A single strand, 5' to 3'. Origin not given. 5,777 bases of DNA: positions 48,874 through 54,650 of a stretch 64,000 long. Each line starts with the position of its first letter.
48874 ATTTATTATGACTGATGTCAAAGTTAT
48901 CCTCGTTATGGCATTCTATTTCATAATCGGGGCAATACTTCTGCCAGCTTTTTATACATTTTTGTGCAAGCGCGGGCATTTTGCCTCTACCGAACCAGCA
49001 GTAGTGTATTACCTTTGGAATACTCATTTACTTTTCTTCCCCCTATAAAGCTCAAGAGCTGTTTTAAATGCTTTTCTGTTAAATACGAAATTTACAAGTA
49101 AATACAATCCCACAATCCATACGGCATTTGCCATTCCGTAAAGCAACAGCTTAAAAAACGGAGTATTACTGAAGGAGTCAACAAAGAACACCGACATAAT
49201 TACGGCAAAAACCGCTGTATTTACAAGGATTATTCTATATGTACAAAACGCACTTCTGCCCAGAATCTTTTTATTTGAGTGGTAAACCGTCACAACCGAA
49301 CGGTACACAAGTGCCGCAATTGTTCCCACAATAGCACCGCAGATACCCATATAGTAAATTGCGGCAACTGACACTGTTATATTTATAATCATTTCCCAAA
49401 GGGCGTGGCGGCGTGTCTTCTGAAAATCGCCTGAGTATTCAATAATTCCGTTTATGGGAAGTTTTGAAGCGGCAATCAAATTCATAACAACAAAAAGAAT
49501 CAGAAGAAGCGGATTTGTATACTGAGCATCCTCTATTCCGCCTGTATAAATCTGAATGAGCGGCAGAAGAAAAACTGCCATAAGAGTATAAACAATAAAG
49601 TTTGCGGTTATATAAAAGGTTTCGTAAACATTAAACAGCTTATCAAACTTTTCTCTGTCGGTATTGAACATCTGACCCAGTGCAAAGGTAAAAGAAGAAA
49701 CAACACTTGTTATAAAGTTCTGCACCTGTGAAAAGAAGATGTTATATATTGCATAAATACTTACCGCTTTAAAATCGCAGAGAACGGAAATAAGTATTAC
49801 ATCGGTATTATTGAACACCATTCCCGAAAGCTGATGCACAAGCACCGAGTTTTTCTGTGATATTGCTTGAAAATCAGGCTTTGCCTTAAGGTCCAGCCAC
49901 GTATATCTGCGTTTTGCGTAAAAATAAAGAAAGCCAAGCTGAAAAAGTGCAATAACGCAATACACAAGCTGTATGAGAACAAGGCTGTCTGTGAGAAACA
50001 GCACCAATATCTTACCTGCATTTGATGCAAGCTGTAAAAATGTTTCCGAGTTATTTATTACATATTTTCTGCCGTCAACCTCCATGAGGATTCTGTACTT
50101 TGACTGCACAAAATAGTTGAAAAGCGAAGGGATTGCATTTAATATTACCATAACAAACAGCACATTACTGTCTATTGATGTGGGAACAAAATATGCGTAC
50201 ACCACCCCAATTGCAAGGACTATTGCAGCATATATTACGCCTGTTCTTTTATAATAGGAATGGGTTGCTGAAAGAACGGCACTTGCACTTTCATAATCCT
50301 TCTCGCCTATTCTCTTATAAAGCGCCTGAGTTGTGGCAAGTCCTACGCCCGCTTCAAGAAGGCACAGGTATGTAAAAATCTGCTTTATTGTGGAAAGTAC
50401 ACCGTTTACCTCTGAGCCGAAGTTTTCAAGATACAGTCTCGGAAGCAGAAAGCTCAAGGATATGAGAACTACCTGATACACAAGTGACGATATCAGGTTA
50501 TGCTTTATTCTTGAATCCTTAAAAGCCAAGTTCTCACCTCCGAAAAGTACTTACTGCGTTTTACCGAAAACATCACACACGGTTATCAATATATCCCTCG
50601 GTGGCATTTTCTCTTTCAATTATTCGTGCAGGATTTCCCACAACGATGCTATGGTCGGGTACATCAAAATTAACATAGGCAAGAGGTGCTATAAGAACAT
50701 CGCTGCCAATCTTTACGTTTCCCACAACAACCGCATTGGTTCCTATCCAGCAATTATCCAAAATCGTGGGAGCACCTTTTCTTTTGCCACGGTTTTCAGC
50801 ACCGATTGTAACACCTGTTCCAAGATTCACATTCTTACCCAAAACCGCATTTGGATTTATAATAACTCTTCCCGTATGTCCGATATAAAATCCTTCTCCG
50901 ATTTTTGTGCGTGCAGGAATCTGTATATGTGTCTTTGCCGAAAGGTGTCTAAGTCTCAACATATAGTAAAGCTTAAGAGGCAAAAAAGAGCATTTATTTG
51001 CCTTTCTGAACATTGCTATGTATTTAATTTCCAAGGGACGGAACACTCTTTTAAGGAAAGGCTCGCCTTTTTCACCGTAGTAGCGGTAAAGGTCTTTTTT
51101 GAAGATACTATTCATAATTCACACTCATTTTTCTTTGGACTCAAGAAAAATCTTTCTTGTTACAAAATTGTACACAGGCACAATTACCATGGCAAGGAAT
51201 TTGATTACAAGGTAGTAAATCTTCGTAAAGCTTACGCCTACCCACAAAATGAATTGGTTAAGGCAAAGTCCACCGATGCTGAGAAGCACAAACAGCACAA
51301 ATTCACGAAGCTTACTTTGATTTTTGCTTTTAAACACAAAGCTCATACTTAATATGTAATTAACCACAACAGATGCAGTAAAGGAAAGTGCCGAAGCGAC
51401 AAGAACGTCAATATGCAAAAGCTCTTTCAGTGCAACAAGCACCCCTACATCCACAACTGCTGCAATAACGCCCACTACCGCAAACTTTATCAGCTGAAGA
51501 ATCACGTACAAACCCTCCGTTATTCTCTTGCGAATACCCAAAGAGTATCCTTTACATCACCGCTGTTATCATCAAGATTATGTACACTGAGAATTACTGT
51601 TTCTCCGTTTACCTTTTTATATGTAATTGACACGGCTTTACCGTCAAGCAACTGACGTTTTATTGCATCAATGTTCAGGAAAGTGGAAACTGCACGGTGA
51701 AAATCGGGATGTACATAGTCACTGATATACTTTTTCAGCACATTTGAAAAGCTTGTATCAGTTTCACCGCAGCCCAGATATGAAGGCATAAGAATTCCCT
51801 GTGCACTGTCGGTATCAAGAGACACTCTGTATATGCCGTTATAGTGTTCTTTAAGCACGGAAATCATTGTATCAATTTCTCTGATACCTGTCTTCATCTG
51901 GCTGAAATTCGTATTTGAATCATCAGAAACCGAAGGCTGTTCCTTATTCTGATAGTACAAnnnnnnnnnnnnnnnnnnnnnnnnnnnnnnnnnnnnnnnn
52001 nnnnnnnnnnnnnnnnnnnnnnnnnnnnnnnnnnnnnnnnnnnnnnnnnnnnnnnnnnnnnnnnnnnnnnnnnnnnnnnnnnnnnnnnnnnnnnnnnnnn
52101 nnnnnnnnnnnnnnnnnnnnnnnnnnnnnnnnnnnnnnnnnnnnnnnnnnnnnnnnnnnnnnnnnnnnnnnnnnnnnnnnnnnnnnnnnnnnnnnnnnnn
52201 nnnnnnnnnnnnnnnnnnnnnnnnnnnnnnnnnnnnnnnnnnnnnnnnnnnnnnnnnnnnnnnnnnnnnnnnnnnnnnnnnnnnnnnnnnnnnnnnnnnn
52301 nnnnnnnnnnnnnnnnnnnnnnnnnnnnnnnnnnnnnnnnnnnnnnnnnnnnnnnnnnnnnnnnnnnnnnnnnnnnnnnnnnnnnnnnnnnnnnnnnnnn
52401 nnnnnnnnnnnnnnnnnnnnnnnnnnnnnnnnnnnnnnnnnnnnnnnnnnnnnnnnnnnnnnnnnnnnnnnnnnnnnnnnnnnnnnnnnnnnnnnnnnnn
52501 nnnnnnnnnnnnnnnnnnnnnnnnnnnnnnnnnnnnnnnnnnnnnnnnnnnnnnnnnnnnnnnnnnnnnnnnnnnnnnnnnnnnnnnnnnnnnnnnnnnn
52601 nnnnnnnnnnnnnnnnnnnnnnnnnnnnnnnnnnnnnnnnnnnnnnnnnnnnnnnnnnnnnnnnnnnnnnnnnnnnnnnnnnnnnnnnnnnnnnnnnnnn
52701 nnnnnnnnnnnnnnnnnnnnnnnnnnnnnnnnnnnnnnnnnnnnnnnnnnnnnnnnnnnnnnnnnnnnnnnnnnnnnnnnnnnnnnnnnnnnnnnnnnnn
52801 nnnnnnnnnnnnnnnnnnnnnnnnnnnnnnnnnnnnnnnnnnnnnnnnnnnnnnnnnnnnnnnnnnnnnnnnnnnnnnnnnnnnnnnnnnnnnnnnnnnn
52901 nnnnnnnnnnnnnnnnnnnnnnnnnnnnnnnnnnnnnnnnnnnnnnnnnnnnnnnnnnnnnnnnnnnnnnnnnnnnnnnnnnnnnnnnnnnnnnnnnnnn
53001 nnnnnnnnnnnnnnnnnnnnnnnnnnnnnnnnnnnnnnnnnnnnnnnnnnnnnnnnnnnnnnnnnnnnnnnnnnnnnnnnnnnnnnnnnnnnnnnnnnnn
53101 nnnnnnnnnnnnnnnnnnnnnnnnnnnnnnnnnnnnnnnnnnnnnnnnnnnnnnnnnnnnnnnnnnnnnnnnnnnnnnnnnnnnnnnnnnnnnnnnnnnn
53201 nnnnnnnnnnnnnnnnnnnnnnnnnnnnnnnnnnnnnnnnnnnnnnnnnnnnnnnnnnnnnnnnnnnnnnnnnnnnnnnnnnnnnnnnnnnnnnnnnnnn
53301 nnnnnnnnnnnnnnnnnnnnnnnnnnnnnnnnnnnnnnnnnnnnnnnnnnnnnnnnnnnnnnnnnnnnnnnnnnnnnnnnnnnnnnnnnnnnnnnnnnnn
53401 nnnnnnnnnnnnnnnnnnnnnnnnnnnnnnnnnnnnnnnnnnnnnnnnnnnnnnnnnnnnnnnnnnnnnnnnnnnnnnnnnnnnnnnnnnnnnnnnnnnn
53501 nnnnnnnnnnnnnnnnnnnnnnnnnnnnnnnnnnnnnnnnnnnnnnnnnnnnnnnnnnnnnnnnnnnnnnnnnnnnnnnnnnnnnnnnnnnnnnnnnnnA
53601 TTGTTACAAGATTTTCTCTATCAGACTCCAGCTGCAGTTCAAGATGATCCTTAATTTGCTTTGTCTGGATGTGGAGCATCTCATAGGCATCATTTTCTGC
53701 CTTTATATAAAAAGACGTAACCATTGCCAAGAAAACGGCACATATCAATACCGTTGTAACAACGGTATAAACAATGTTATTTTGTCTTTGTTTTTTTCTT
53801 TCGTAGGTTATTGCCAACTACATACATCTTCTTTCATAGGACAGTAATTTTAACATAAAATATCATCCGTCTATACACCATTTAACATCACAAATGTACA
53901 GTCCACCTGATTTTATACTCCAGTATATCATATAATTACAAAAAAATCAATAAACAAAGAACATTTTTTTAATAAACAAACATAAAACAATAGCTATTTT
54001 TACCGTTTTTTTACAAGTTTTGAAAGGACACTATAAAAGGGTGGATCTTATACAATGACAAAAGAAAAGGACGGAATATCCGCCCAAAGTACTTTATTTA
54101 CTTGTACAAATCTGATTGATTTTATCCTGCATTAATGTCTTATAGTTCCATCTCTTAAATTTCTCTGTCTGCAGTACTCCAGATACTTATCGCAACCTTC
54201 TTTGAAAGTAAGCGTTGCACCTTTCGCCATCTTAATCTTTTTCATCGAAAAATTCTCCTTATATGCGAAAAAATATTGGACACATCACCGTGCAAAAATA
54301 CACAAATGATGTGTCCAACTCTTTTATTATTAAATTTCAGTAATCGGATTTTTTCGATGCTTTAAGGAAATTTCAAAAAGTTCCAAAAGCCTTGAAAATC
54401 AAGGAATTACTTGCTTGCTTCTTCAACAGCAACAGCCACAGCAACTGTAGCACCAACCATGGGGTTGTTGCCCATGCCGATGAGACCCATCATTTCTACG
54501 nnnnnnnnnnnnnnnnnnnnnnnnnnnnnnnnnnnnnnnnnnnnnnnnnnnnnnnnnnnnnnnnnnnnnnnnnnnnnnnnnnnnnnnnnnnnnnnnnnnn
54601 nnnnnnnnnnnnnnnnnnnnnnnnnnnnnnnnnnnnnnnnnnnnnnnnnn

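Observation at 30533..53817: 20-gene Wzx/Wzy-type EPS operon carrying its own c-di-GMP make/break/sense module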

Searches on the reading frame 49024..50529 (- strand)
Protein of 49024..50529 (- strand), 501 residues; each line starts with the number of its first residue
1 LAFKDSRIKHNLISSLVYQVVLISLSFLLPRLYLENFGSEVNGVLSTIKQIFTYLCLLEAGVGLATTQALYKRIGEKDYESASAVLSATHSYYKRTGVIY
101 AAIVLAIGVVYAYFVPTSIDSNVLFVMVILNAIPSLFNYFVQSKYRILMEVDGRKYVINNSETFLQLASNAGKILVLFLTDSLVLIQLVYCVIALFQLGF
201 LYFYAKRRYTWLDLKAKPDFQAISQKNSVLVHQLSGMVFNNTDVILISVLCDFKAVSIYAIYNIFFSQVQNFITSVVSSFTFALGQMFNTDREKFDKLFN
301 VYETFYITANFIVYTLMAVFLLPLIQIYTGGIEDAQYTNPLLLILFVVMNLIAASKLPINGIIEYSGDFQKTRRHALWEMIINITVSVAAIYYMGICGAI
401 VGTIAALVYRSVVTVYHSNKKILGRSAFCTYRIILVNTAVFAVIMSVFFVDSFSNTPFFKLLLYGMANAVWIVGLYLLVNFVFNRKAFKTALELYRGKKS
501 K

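Call 3: search_protein_families(library=pfam, proteins=[window:49024-50529:-], max_evalue=0.01)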
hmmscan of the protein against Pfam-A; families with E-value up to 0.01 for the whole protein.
window:49024-50529:- (501 aa): 0 families

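Call 13: search_protein_families(library=ncbifam, proteins=[window:49024-50529:-], max_evalue=0.01)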
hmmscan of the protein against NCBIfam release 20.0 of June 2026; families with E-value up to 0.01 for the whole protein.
window:49024-50529:- (501 aa): 0 families

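Call 25: search_protein_families(library=pfam, proteins=[window:49027-50529:-], max_evalue=10)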
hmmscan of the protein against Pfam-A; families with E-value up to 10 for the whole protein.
window:49027-50529:- (501 aa): 0 families

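Call 55: find_homologous_proteins(query=window:49024-50529:-, max_evalue=0.001)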
Query window:49024-50529:- (501 aa): 937 proteins with E <= 0.001 among 8000 candidates; the best 120 are listed.
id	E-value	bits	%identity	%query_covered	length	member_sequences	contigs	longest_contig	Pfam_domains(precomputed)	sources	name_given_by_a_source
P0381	0.0e+0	1059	99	100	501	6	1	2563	-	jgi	-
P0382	2.1e-263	893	82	100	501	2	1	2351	-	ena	-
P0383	1.8e-262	890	82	100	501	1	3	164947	-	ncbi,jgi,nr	ncbi:MAG: hypothetical protein E7412_06625 [Ruminococcaceae bacterium]|nr:hypothetical protein [Osci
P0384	6.2e-262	888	82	100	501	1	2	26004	-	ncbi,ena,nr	ncbi:MAG: hypothetical protein IJ285_01720 [Clostridia bacterium]|nr:hypothetical protein [Clostridi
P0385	9.5e-261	884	81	100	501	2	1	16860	-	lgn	-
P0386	1.1e-260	884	81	100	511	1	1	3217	-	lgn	-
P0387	2.9e-260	882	82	100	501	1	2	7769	-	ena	-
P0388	7.5e-260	881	82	100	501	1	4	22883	-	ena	-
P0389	2.2e-259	880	80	100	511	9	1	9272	-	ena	-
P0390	2.4e-259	879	81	100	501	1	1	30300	-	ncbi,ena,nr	ncbi:MAG: hypothetical protein IJN96_01085 [Clostridia bacterium]|nr:hypothetical protein [Clostridi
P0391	2.6e-259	879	81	99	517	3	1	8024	-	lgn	-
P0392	2.7e-259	879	80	100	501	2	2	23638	-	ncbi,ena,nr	ncbi:MAG: hypothetical protein II978_04455 [Clostridia bacterium]|nr:hypothetical protein [Clostridi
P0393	4.0e-259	879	81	100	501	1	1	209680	-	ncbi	-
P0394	4.7e-259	878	80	100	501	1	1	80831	-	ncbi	-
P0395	2.2e-258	876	80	100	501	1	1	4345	-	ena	-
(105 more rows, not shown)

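Call 59: search_solved_structures(query=A6, max_evalue=10)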
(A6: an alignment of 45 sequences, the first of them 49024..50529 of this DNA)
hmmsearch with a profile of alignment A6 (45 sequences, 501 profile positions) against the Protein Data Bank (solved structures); distinct sequences matched with E-value up to 10: 0.
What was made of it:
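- On Wzx/Wzy-dependent polysaccharide pathway: g04 has no sequence-profile hit (calls 25, 59).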

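Call 68: predict_structure(alignment_id=A6)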
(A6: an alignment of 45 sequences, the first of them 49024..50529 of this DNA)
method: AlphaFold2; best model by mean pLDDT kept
length: 501 residues; sequences in the alignment: 45
mean_pLDDT: 79.6   pTM: 0.80
mean pLDDT of the five models: 79.6, 78.5, 74.9, 62.6, 62.5
residues with pLDDT >= 90: 56; 70-90: 353; 50-70: 86; < 50: 6
segments of 3 or more residues with pLDDT < 50: 1-4
pLDDT, mean of each block of 10 residues (from residue 1): 56 67 68 68 69 61 81 83 89 80 75 71 82 79 80 76 79 82 84 89 88 88 77 63 74 76 76 67 80 86 90 91 78 67 90 84 77 76 86 84 87 87 86 94 90 84 88 94 88 70 37
secondary structure, 60 per line:
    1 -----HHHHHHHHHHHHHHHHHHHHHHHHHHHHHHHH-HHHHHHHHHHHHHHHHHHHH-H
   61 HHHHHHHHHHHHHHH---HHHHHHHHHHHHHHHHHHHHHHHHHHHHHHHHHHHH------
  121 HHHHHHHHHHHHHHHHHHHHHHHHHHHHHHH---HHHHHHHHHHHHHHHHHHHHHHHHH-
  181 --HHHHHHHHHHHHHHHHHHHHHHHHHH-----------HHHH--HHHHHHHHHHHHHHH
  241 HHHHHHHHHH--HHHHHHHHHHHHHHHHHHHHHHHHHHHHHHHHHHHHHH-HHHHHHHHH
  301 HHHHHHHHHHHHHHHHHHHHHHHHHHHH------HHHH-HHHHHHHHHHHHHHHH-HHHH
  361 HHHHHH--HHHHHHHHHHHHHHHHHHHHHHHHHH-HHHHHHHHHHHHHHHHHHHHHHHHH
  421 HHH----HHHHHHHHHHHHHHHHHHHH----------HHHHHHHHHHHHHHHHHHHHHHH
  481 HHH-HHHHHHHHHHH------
elements in order: H6-37 H39-58 H60-75 H79-114 H121-151 H155-179 H183-208 H220-223 H226-250 H253-290 H292-328 H335-338 H340-355 H357-366 H369-394 H396-423 H428-447 H458-483 H485-495

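Call 70: fold_search(model_id=the predicted structure, library=pdb)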
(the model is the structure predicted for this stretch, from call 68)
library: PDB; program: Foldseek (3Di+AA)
matches with E <= 10: 331; with E <= 0.001: 55
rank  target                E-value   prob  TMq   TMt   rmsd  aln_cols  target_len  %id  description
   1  6nc9                  3.8e-07  1.00  0.64  0.67   6.2       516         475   15  Lipid II flippase MurJ, outward-facing conformation (released 2019-04-17)
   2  9nu5_A                4.0e-07  1.00  0.66  0.66   6.3       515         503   13  Structure of MurJ in complex with single gene lysis protein from phage PP7 (released 2026-02-11)
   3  9nu8_A                1.2e-06  1.00  0.67  0.66   6.3       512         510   12  Structure of MurJ in complex with single gene lysis protein from phage Changjiang3 (released 2026-02-11)
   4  9ukv_A                1.3e-06  1.00  0.66  0.65   6.0       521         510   14  JM Complex - E. coli MurJ, Levivirus M lysis protein LysM (SglM) (released 2025-09-10)
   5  9g95_A                3.1e-06  1.00  0.58  0.67   5.6       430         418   13  Lipid III flippase WzxE with NB10 nanobody in outward-facing conformation at 2.7552 A (released 2025-01-22)
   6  3wbn_A                3.4e-06  1.00  0.54  0.59   8.4       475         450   13  Crystal structure of MATE in complex with MaL6 (released 2013-06-12)
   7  6nc6_A                4.9e-06  1.00  0.61  0.65   6.4       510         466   14  Lipid II flippase MurJ, inward closed conformation (released 2019-04-17)
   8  9r1g_A                7.2e-06  1.00  0.58  0.60  18.7       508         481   14  Cryo-EM structure of human MATE1 (released 2025-11-05)
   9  9g9n_A                8.3e-06  1.00  0.58  0.69   5.3       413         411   12  Lipid III flippase WzxE with NB10 and NB7 nanobodies in inward-facing conformation - crystal 1 (released 2025-01-22)
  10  3vvo                  9.7e-06  1.00  0.51  0.56   8.6       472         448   15  Crystal structure of MATE in the bent conformation (released 2013-04-03)
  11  6nc6_B                1.0e-05  1.00  0.61  0.65   6.5       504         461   15  Lipid II flippase MurJ, inward closed conformation (released 2019-04-17)
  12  6ids                  1.3e-05  1.00  0.57  0.64   6.5       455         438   14  Crystal structure of Vibrio cholerae MATE transporter VcmN D35N mutant (released 2019-01-16)
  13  9nu4_A                1.5e-05  1.00  0.68  0.58   5.9       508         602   12  Structure of MurJ in complex with single gene lysis protein from phage M (released 2026-02-11)
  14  6nc8                  1.5e-05  1.00  0.66  0.70   5.8       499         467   15  Lipid II flippase MurJ, inward occluded conformation (released 2019-04-17)
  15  5c6n                  1.7e-05  1.00  0.59  0.65   6.1       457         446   13  protein A (released 2015-09-23)
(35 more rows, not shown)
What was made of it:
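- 49024..50529 (-): g04: MOP-superfamily flippase (Wzx role). The sequence family is not in Pfam. Calls 68, 70: AF2 model matches MurJ and WzxE.
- On Wzx/Wzy-dependent polysaccharide pathway: Its AF2 model (pTM 0.80) matches MurJ and WzxE with TM 0.58-0.69 (calls 68, 70).
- Checked: Its AlphaFold model (pLDDT 79.6, pTM 0.80; call 68) matches MurJ (TM 0.64-0.68) and WzxE (TM 0.58/0.67-0.69) (call 70).
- Flippase fold: calls 68, 70.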

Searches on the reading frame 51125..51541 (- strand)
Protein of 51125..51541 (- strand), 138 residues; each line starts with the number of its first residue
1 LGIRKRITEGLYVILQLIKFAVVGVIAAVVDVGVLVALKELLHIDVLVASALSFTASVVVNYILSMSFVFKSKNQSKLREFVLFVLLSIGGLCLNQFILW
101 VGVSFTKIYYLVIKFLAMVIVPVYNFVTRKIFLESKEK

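Call 3: search_protein_families(library=pfam, proteins=[window:51125-51541:-], max_evalue=0.01)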
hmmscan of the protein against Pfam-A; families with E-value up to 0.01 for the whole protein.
window:51125-51541:- (138 aa): 1 family
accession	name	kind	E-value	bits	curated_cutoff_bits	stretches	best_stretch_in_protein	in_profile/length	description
PF04138.20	GtrA_DPMS_TM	-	3.6e-25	88.9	26.1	1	19-132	1-115/117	GtrA/DPMS, transmembrane domain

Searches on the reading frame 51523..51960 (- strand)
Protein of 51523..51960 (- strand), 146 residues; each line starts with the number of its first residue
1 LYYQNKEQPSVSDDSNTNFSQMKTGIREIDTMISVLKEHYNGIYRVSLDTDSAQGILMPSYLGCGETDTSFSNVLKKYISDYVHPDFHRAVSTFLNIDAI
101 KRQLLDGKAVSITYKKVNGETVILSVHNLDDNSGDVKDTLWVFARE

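Call 25: search_protein_families(library=pfam, proteins=[window:51523-51960:-], max_evalue=10)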
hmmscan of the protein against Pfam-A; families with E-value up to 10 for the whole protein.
window:51523-51960:- (146 aa): 2 families
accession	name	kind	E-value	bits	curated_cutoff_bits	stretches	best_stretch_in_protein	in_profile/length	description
PF13794.12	MiaE_2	-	0.052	13.7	25.2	1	72-106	91-123/185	tRNA-(MS[2]IO[6]A)-hydroxylase (MiaE)-like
PF09642.15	YonK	-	0.074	13.7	25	0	106-116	43-53/60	YonK protein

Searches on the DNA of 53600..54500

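Call 84: search_rna_families(source=window, start=53600, end=54500, threshold=evalue, max_evalue=1)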
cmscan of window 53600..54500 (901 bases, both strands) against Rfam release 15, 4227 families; matches with E-value up to 1: 2.
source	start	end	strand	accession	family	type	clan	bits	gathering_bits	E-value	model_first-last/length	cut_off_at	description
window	54270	54324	-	RF04242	mir-5595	Gene; miRNA;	-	21.1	100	0.28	1-72/72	no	mir-5595 microRNA precursor family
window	53978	54102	-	RF00369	sroC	Gene; sRNA;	-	20.2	45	0.6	1-163/163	no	sroC RNA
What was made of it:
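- On c-di-GMP riboswitch-controlled operon: No riboswitch hit at E<=1 in 53600-54500 (call 84).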
